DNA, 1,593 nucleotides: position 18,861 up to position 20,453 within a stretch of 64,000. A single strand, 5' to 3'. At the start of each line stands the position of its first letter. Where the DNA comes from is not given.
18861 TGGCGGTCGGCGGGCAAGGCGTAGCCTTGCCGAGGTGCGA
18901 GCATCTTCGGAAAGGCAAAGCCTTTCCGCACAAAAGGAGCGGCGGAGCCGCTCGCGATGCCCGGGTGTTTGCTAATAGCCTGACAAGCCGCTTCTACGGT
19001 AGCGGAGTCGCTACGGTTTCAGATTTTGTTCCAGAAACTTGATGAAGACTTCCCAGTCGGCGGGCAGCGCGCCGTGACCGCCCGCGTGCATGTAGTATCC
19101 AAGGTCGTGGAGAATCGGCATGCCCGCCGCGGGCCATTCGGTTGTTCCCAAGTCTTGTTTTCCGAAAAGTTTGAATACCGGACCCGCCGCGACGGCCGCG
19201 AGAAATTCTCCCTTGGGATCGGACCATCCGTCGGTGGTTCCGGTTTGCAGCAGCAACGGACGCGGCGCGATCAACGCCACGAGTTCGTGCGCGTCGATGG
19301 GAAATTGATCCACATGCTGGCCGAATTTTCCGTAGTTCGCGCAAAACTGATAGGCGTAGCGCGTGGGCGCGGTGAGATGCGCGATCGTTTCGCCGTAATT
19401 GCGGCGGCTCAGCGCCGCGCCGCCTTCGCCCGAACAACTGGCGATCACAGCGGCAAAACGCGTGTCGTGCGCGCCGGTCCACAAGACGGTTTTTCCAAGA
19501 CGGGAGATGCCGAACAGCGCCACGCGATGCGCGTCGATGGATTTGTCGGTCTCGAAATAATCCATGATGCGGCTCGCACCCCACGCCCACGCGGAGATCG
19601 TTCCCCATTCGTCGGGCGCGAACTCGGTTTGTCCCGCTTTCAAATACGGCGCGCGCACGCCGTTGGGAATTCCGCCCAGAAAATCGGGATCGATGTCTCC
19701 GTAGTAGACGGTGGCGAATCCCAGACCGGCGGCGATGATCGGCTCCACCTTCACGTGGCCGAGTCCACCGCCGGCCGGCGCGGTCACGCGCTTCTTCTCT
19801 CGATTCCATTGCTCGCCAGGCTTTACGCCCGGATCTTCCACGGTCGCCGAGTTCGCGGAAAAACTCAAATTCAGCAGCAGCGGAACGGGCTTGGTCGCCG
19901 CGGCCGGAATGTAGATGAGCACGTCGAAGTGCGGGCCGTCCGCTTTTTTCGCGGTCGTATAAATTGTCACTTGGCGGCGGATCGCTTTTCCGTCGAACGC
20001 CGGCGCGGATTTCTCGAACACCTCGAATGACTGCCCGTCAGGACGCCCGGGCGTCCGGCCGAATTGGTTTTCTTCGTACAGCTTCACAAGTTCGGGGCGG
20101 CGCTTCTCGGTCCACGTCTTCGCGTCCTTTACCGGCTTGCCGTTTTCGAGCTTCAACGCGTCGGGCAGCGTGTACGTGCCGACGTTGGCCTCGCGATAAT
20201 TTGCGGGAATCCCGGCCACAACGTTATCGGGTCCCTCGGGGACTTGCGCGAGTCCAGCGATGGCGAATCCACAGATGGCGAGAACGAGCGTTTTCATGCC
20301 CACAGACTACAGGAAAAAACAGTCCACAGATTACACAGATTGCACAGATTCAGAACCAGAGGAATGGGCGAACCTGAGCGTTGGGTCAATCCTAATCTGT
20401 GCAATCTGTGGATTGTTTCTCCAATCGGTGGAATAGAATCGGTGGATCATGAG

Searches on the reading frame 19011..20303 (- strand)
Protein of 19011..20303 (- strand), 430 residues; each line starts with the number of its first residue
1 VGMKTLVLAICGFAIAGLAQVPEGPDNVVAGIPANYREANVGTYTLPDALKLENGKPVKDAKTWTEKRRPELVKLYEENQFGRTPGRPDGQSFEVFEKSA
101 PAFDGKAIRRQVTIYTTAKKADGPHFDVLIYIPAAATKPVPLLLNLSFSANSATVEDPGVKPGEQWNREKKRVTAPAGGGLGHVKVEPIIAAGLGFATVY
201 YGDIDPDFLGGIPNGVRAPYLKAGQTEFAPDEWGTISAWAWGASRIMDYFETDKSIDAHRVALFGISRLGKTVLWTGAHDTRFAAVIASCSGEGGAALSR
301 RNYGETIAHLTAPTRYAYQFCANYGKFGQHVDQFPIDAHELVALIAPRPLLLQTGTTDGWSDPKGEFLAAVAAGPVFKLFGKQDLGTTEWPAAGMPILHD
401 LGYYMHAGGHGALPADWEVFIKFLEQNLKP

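Call 81: search_protein_families(library=pfam, proteins=[window:19011-20303:-], max_evalue=0.001)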
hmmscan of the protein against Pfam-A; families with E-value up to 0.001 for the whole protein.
window:19011-20303:- (430 aa): 1 family
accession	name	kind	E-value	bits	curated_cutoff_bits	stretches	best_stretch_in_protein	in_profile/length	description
PF22244.2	GCE_fung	-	1.3e-30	107.4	27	1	232-381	76-231/231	Glucuronyl esterase, fungi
